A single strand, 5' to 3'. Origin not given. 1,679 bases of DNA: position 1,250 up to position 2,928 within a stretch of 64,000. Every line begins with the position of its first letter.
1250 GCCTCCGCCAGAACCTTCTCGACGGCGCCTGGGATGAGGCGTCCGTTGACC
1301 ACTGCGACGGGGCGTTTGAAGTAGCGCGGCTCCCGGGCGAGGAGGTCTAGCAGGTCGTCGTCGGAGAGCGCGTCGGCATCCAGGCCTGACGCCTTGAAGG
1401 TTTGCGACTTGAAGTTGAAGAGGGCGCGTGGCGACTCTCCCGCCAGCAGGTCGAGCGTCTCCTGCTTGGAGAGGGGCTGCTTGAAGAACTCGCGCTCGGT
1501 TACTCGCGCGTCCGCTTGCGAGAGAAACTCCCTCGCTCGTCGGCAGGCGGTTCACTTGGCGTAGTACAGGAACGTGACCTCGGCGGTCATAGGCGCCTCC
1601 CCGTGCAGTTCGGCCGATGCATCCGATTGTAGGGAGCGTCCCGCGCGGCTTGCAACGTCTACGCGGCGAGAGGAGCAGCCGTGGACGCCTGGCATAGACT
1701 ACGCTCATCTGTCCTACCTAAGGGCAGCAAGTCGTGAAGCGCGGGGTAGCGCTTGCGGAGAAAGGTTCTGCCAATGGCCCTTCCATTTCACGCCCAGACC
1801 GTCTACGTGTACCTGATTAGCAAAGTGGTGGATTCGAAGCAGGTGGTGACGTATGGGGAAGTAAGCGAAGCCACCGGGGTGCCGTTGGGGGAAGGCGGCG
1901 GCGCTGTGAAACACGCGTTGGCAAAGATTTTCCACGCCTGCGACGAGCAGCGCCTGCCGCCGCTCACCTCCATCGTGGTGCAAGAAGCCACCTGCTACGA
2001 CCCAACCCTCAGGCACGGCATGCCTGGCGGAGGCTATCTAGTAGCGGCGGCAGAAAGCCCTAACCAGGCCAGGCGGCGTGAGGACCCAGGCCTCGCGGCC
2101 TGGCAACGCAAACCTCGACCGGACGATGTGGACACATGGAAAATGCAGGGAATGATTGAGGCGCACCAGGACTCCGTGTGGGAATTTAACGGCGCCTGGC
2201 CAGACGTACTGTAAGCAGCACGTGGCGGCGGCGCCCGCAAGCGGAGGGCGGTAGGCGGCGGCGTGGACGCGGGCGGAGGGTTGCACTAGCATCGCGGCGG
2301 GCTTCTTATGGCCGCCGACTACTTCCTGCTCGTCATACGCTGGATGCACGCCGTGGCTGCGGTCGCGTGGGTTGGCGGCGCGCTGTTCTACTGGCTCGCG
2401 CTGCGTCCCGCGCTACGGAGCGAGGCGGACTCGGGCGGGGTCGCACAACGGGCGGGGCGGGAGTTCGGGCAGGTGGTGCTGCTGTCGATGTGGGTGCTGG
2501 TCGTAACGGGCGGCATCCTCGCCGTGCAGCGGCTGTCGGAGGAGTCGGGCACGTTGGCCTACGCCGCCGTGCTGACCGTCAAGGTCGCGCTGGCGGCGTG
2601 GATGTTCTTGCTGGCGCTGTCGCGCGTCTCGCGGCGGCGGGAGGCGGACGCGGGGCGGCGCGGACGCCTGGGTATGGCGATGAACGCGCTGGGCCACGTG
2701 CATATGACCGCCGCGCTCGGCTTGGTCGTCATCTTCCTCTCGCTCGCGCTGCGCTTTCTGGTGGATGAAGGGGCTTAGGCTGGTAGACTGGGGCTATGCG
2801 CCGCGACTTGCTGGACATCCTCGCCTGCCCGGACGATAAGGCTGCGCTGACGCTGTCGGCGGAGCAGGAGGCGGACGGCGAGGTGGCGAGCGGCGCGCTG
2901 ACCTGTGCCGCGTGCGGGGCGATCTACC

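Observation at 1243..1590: ArsC/Spx-family gene with an in-frame UGA at the catalytic Cys and a SECIS-like hairpin: candidate selenoprotein missed by ORF calling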

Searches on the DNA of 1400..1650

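Call 22: search_rna_families(source=window, start=1400, end=1650, threshold=evalue, max_evalue=10)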
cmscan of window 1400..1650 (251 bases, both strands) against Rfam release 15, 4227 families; matches with E-value up to 10: 1.
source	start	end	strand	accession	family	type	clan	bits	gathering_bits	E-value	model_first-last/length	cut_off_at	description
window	1444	1498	-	RF02940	COG3860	Cis-reg;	-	14.8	42.5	0.37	1-54/54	no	COG3860 RNA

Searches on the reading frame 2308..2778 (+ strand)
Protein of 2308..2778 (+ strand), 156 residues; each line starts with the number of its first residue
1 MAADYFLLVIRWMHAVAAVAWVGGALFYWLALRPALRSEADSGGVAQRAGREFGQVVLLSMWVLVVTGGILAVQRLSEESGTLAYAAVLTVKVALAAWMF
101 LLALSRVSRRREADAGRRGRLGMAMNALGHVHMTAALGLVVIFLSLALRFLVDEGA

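Call 48: search_protein_families(library=pfam, max_evalue=0.00001, proteins=[window:2308-2778:+])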
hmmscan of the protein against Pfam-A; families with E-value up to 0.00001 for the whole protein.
window:2308-2778:+ (156 aa): 1 family
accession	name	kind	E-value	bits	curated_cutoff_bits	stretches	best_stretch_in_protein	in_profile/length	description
PF05425.18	CopD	-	5.5e-06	27.1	32.1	1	48-145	2-102/105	Copper resistance protein D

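Call 67: find_encoding_contigs(protein=window:2308-2778:+, flank=10000, max_places=3)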
Protein window:2308-2778:+ (156 aa): 3 contigs read that carry it; 3 places shown.
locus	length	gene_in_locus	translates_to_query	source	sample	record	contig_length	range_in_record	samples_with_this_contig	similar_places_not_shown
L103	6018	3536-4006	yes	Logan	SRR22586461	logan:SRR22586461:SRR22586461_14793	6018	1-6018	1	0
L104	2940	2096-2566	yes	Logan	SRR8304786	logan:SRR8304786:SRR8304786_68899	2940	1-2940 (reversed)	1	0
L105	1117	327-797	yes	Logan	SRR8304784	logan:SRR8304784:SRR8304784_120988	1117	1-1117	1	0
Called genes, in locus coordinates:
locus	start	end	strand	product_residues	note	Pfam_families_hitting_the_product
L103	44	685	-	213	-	PF01725:Ham1p_like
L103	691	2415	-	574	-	PF02518:HATPase_c, PF13589:HATPase_c_3, PF01119:DNA_mis_repair, PF08676:MutL_C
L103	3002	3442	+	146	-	-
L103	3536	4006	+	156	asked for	PF06181:Urate_ox_N (weak), PF05425:CopD (weak)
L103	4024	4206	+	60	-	PF03966:Trm112p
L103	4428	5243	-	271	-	-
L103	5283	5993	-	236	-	PF03737:RraA-like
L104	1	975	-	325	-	?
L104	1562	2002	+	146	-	-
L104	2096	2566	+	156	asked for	PF06181:Urate_ox_N (weak), PF05425:CopD (weak)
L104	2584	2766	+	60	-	PF03966:Trm112p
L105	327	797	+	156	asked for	PF06181:Urate_ox_N (weak), PF05425:CopD (weak)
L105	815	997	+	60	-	PF03966:Trm112p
